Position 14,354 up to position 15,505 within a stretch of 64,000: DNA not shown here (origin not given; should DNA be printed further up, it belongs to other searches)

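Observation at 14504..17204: Partner-switching module whose STAS antagonist is fused to a PilZ c-di-GMP domain, with a REC-PP2C phosphatase and no sigma factor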

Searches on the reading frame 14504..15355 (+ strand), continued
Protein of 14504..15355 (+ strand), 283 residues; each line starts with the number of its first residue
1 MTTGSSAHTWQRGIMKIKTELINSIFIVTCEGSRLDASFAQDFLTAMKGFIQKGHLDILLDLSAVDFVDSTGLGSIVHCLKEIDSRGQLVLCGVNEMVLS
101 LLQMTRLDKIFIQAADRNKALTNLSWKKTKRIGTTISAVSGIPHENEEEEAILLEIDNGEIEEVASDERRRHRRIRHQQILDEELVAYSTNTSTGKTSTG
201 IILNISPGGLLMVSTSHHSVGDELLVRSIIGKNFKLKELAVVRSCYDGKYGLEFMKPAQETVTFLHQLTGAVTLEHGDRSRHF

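Call 20: search_solved_structures(query=window:14546-15355:+, max_evalue=1, show_alignments=4)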
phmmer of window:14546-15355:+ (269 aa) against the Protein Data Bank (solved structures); distinct sequences matched with E-value up to 1: 20.
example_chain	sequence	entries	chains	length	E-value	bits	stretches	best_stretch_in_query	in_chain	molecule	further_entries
1sbo_A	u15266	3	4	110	1.3e-08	38.1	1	13-97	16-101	Putative anti-sigma factor antagonist TM1442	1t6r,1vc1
1th8_B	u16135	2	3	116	8.8e-07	32.1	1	5-108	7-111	Anti-sigma F factor antagonist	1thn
2ka5_A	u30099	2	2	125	9.4e-07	32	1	33-97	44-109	Putative anti-sigma factor antagonist TM_1081 | Putative anti-sigma factor antagonist TM1081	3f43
1tid_B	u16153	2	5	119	2.5e-06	30.6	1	5-108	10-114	Anti-sigma F factor antagonist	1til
3t6o_A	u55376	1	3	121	5.5e-05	26.2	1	25-108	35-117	Sulfate transporter/antisigma-factor antagonist STAS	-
1auz_A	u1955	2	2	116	7.3e-05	25.8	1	21-108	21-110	SPOIIAA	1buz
4hyl_A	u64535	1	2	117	0.0039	20.2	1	11-110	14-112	Stage II sporulation protein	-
6m36_B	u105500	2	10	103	0.047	16.6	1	42-97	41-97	Anti-sigma-B factor antagonist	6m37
6xbd_K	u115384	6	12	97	0.15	15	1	44-93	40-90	Phospholipid ABC transporter-binding protein MlaB | Lipid asymmetry maintenance protein MlaB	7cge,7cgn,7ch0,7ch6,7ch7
6zy2_B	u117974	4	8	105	0.16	14.9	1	44-93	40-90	ABC transporter maintaining OM lipid asymmetry, cytoplasmic STAS component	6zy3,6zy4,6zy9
4pas_A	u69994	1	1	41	0.18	14.7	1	130-164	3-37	Gamma-aminobutyric acid type B receptor subunit 1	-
6xgy_B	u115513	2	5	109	0.2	14.6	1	44-93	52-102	ABC transporter maintaining OM lipid asymmetry, cytoplasmic STAS component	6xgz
6w2x_A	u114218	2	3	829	0.26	14.2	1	124-166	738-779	Gamma-aminobutyric acid type B receptor subunit 1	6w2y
6uo8_A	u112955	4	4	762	0.39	13.6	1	124-165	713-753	Gamma-aminobutyric acid type B receptor subunit 1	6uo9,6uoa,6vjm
7dry_A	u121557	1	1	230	0.4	13.6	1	109-162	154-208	CMP/dCMP-type deaminase domain-containing protein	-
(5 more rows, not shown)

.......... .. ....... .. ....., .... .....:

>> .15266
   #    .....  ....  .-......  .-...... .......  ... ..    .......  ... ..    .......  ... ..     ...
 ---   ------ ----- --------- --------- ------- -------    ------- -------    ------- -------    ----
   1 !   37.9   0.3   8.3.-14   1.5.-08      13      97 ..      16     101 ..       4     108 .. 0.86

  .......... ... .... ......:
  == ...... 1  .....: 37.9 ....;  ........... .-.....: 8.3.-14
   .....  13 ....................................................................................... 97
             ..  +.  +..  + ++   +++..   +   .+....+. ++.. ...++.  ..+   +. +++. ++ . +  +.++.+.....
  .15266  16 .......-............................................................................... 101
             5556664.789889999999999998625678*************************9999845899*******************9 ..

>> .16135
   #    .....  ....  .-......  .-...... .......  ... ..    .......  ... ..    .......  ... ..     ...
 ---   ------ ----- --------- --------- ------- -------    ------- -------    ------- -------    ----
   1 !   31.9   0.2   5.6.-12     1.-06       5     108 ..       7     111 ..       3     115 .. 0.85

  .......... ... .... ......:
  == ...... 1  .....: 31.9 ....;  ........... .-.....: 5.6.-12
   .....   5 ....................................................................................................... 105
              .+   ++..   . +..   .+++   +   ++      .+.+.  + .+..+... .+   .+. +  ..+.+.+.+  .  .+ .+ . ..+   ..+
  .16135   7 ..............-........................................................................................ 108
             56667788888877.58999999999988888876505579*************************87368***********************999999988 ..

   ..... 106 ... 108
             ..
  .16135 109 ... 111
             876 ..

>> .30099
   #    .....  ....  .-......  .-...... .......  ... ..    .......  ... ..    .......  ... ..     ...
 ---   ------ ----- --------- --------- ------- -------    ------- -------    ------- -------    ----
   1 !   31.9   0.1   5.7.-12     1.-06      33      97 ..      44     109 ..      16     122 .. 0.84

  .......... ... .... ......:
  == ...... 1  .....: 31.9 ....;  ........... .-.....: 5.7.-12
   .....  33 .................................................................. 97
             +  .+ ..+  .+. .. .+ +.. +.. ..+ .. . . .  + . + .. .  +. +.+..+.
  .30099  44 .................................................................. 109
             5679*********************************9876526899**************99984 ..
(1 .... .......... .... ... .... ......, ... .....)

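Call 25: search_protein_families(library=pfam, proteins=[L018:10937-12028:-, L006:6595-7668:-, L016:1754-3877:+, L019:4785-7058:+, L019:7267-7905:+, L019:8001-8441:+, L019:8834-11575:+, L011:9353-9694:+, L012:9324-10706:-, L011:6406-7725:-], max_evalue=0.001)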
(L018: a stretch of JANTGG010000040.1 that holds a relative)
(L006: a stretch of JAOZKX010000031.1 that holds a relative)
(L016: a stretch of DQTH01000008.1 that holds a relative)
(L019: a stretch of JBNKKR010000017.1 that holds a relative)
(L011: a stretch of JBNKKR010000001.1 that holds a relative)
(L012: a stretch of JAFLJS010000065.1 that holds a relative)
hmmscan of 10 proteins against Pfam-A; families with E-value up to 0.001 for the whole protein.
L018:10937-12028:- (363 aa): 2 families
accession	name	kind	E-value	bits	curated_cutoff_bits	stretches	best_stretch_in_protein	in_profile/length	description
PF00211.25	Guanylate_cyc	-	2.5e-55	187.4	21.9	1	183-358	6-182/183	Adenylate and Guanylate cyclase catalytic domain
PF00072.30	Response_reg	-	5.6e-28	97.8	30.2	1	18-128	1-109/111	Response regulator receiver domain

L006:6595-7668:- (357 aa): 3 families
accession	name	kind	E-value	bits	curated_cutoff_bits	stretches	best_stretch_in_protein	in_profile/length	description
PF00211.25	Guanylate_cyc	-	3.1e-54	183.8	21.9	1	173-350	4-182/183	Adenylate and Guanylate cyclase catalytic domain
PF00072.30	Response_reg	-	3.4e-31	108.1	30.2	1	10-118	1-107/111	Response regulator receiver domain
PF07701.20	HNOBA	-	0.00015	21.8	23.4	1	126-164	178-216/216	Heme NO binding associated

L016:1754-3877:+ (707 aa): 5 families
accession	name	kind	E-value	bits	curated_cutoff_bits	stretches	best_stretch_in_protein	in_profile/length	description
PF00563.25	EAL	-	8.4e-79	264.7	31.3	1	457-692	2-236/236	EAL domain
PF00990.26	GGDEF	-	1.7e-47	161.7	23.8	1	268-437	1-161/161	Diguanylate cyclase, GGDEF domain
PF00072.30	Response_reg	-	2e-26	92.7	30.2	1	13-117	1-103/111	Response regulator receiver domain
PF08447.18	PAS_3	-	1.3e-10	41.9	25.6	1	165-250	2-88/89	PAS fold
PF23198.2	PDE8A_N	-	0.00013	22.3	29.6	1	24-99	24-100/147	PDE8A-like, N-terminal domain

L019:4785-7058:+ (757 aa): 4 families
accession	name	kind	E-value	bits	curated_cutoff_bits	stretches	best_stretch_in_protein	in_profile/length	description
PF05226.16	CHASE2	-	1.1e-52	179.6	26.3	1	19-281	3-247/257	CHASE2 domain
PF02518.31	HATPase_c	-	2.4e-27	96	26.4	1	645-752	1-108/111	Histidine kinase-, DNA gyrase B-, and HSP90-like ATPase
PF00512.31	HisKA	-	2.5e-16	59.9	26.9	1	536-598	2-65/66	His Kinase A (phospho-acceptor) domain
PF14501.12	HATPase_c_5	-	7.3e-05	23.1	22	1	652-742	8-93/102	GHKL domain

L019:7267-7905:+ (212 aa): 2 families
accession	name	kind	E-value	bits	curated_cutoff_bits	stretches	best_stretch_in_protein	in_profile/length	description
PF00072.30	Response_reg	-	2.8e-20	73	30.2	1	6-117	1-110/111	Response regulator receiver domain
PF00196.25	GerE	-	5e-14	52.1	23.5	1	150-204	1-55/57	Bacterial regulatory proteins, luxR family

L019:8001-8441:+ (146 aa): 2 families
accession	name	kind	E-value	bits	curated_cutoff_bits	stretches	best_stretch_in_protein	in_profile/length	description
PF01740.26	STAS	-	3.7e-14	52.8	22.6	1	3-97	2-97/106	STAS domain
PF13466.11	STAS_2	-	2.2e-09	37.8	29.2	1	20-93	6-79/80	STAS domain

L019:8834-11575:+ (913 aa): 7 families
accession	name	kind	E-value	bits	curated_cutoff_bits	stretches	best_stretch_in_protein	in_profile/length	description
PF02518.31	HATPase_c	-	3.7e-22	79.3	26.4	1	644-764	2-109/111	Histidine kinase-, DNA gyrase B-, and HSP90-like ATPase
PF00072.30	Response_reg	-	1.4e-18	67.6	30.2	1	787-897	1-110/111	Response regulator receiver domain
PF04392.18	ABC_sub_bind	-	2e-11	44.1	25.9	1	70-341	14-278/293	ABC transporter substrate binding protein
PF00512.31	HisKA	-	4.5e-09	36.7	26.9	1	538-601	3-65/66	His Kinase A (phospho-acceptor) domain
PF00989.32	PAS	-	5.4e-09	36.5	22.6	1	407-515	4-110/113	PAS fold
PF08448.16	PAS_4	-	7.1e-08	33.1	23.1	1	411-522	2-109/110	PAS fold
PF13426.13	PAS_9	-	5.9e-06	26.9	27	1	421-519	8-102/103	PAS domain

L011:9353-9694:+ (113 aa): 1 family
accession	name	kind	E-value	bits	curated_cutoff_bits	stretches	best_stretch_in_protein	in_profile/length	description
PF03693.20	ParD_antitoxin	-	9.6e-16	58.4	21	1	31-100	2-66/81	Bacterial antitoxin of ParD toxin-antitoxin type II system and RHH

L012:9324-10706:- (460 aa): 4 families
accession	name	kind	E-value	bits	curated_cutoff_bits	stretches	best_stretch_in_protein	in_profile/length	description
PF01645.23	Glu_synthase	-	4.6e-98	329.2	20.4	1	95-432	28-367/369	Conserved region in glutamate synthase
PF21349.2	RUBY_RBDX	-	8.6e-09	35.1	26.5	1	6-34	1-29/30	Rubrerythrin, rubredoxin-like domain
PF01070.24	FMN_dh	-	2.5e-07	30.5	24.9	1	326-377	259-310/350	FMN-dependent dehydrogenase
PF00478.31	IMPDH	-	4.2e-05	23.2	25.6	1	261-369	134-236/345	IMP dehydrogenase / GMP reductase domain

L011:6406-7725:- (439 aa): 7 families
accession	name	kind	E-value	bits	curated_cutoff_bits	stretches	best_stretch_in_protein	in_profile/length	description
PF05958.17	tRNA_U5-meth_tr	-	7.9e-28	97.9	23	1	123-437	30-356/357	tRNA (Uracil-5-)-methyltransferase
PF13847.12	Methyltransf_31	-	3.2e-11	43.5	27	1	293-400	4-115/145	Methyltransferase domain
PF03602.21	Cons_hypoth95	-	1.6e-08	34.9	24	1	292-392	41-149/182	Conserved hypothetical protein 95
PF05175.20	MTS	-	8.5e-07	29.2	23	1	264-372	6-108/170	Methyltransferase small domain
PF13649.12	Methyltransf_25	-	6.8e-06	27.1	27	1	296-368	1-70/97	Methyltransferase domain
PF09445.16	Methyltransf_15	-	0.00011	22.2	22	1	295-377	3-86/165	RNA cap guanine-N2 methyltransferase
PF02475.24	TRM5-TYW2_MTfase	-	0.00017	22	28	1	290-334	34-80/164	TRM5/TYW2 methyltransferase domain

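Call 26: predict_structure(alignment_id=A1)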
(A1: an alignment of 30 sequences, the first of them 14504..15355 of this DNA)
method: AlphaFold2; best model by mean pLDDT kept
length: 283 residues; sequences in the alignment: 30
mean_pLDDT: 72.7   pTM: 0.46
mean pLDDT of the five models: 72.7, 72.6, 69.9, 69.8, 66.4
residues with pLDDT >= 90: 87; 70-90: 99; 50-70: 33; < 50: 64
segments of 3 or more residues with pLDDT < 50: 1-5, 9-12, 133-166, 178-182, 270-283
pLDDT, mean of each block of 10 residues (from residue 1): 47 72 87 84 75 75 89 80 72 86 79 90 74 36 31 30 46 51 79 94 89 92 95 92 92 96 81 35 35
secondary structure, 60 per line:
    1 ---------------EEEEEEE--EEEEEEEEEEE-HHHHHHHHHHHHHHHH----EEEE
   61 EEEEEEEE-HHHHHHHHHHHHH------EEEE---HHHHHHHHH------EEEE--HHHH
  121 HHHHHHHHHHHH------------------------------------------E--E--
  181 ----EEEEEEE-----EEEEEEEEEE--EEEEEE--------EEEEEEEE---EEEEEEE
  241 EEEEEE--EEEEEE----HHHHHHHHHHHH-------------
elements in order: E16-22 E25-35 H37-52 E57-68 H70-82 E89-92 H96-104 E111-114 H117-132 E185-191 E197-206 E209-214 E223-230 E234-246 E249-254 H259-270

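Call 30: fold_search(model_id=the predicted structure, library=pdb)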
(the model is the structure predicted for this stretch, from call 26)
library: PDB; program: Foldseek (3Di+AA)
matches with E <= 10: 1421; with E <= 0.001: 42
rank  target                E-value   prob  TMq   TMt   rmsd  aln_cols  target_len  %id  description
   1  1tid_B                5.8e-08  1.00  0.35  0.79   2.4       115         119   30  Crystal Structures of the ADP and ATP bound forms of the Bacillus Anti-sigma factor SpoIIAB in complex with the Anti-a (released 2004-06-15)
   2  1tid_D                1.1e-07  1.00  0.35  0.80   2.4       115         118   30  Crystal Structures of the ADP and ATP bound forms of the Bacillus Anti-sigma factor SpoIIAB in complex with the Anti-a (released 2004-06-15)
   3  1til_B                1.4e-07  1.00  0.35  0.79   2.5       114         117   30  Crystal Structures of the ADP and ATP bound forms of the Bacillus Anti-sigma factor SpoIIAB in complex with the Anti-a (released 2004-06-15)
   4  1th8_B                1.6e-07  1.00  0.36  0.83   2.3       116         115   29  Crystal Structures of the ADP and ATP bound forms of the Bacillus Anti-sigma factor SpoIIAB in complex with the Anti-a (released 2004-06-15)
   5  1thn_B                1.7e-07  1.00  0.35  0.82   2.4       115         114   30  Crystal Structures of the ADP and ATP bound forms of the Bacillus Anti-sigma factor SpoIIAB in complex with the Anti-a (released 2004-06-15)
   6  6m36_B                1.6e-06  1.00  0.33  0.85   1.9       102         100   22  The crystal structure of B. subtilis RsbV/RsbW complex in the monoclinic crystal form (released 2020-07-15)
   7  4hyl_B                2.6e-06  1.00  0.35  0.80   2.3       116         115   22  The crystal structure of an anti-sigma-factor antagonist from Haliangium ochraceum DSM 14365 (released 2012-11-28)
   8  1vc1_A                3.1e-06  1.00  0.33  0.76   2.6       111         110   28  Crystal structure of the TM1442 protein from Thermotoga maritima, a homolog of the Bacillus subtilis general stress re (released 2004-09-28)
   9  6m36_D                7.6e-06  1.00  0.32  0.84   2.0       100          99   23  The crystal structure of B. subtilis RsbV/RsbW complex in the monoclinic crystal form (released 2020-07-15)
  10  6m36_H                8.5e-06  1.00  0.33  0.84   2.0       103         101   23  The crystal structure of B. subtilis RsbV/RsbW complex in the monoclinic crystal form (released 2020-07-15)
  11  4hyl_A                2.0e-05  1.00  0.33  0.76   2.7       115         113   22  The crystal structure of an anti-sigma-factor antagonist from Haliangium ochraceum DSM 14365 (released 2012-11-28)
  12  3f43                  2.2e-05  1.00  0.33  0.72   2.9       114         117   24  Crystal structure of a putative anti-sigma factor antagonist (tm1081) from thermotoga maritima at 1.59 A resolution (released 2008-11-25)
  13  4i86_B                2.7e-05  1.00  0.27  0.68   4.0        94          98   13  Crystal structure of PilZ domain of CeSA from cellulose synthesizing bacterium (released 2013-04-03)
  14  2ka5_MODEL_1_A        3.0e-05  1.00  0.35  0.73   7.2       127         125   28  NMR Structure of the protein TM1081 (released 2008-11-25)
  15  4i86_A                4.1e-05  1.00  0.27  0.67   3.9        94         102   13  Crystal structure of PilZ domain of CeSA from cellulose synthesizing bacterium (released 2013-04-03)
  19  4xrn_D                8.4e-05  1.00  0.27  0.65   6.9       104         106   16  Pilz domain with c-di-gmp of a protein from Pseudomonas aeruginosa (released 2016-02-03)
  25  4xrn_C                2.1e-04  1.00  0.28  0.66   7.5       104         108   17  Pilz domain with c-di-gmp of a protein from Pseudomonas aeruginosa (released 2016-02-03)
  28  5xly_B                2.2e-04  1.00  0.28  0.62   8.8       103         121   14  Crystal structure of CheR1 in complex with c-di-GMP-bound MapZ (released 2017-08-23)
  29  4rt0_B                2.3e-04  1.00  0.27  0.66   2.9        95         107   20  Structure of the Alg44 PilZ domain from Pseudomonas aeruginosa PAO1 in complex with c-di-GMP (released 2015-04-08)
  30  4xrn_B                2.8e-04  1.00  0.26  0.62   3.4        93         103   18  Pilz domain with c-di-gmp of a protein from Pseudomonas aeruginosa (released 2016-02-03)
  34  4rt0_A                4.8e-04  1.00  0.27  0.61   6.8       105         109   17  Structure of the Alg44 PilZ domain from Pseudomonas aeruginosa PAO1 in complex with c-di-GMP (released 2015-04-08)
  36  4xrn_A                5.4e-04  1.00  0.27  0.66   2.7        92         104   20  Pilz domain with c-di-gmp of a protein from Pseudomonas aeruginosa (released 2016-02-03)
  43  5y6g                  1.0e-03  1.00  0.28  0.56  10.2       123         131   15  PilZ domain with c-di-GMP of YcgR from Escherichia coli (released 2018-07-18)
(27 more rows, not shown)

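Call 35: search_protein_representatives(alignment_id=A1)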
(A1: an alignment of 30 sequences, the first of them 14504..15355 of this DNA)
Query: 30 sequences, 274 profile positions. Proteins with E-value up to 0.001 (for the whole library): 19747; up to 1e-10: 1307; up to 1e-30: 24. The best 150 are listed.
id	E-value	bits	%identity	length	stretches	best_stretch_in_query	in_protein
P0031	7.9e-121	419.2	-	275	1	1-270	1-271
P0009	5.5e-120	416.4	-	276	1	1-273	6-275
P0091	7.9e-106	370.0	-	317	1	1-273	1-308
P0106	2.3e-105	368.5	-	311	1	1-272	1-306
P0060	4.3e-102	357.7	-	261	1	1-270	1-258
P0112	2.6e-99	348.6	-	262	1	1-274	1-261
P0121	7.0e-95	334.1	-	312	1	1-265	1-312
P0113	2.2e-91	322.6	-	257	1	1-267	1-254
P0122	1.3e-89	316.7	-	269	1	1-271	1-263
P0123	3.9e-81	289.0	-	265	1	1-266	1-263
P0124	9.6e-79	281.1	-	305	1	1-261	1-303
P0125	1.2e-68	248.0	-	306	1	1-261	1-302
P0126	5.6e-60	219.6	-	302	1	1-267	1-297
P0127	9.4e-55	202.5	-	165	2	154-272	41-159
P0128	1.8e-54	201.6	-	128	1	1-118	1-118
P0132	3.1e-38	148.3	-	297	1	4-262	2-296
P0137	6.8e-31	124.2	-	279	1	152-271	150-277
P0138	8.7e-30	120.6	-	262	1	153-267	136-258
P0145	3.3e-25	105.6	-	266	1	136-271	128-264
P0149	1.2e-23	100.4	-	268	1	151-268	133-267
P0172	5.1e-22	95.1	-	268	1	9-111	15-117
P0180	2.0e-21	93.2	-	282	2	1-122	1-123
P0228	3.8e-19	85.7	-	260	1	1-121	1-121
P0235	8.8e-19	84.5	-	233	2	20-114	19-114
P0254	3.0e-18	82.8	-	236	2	1-112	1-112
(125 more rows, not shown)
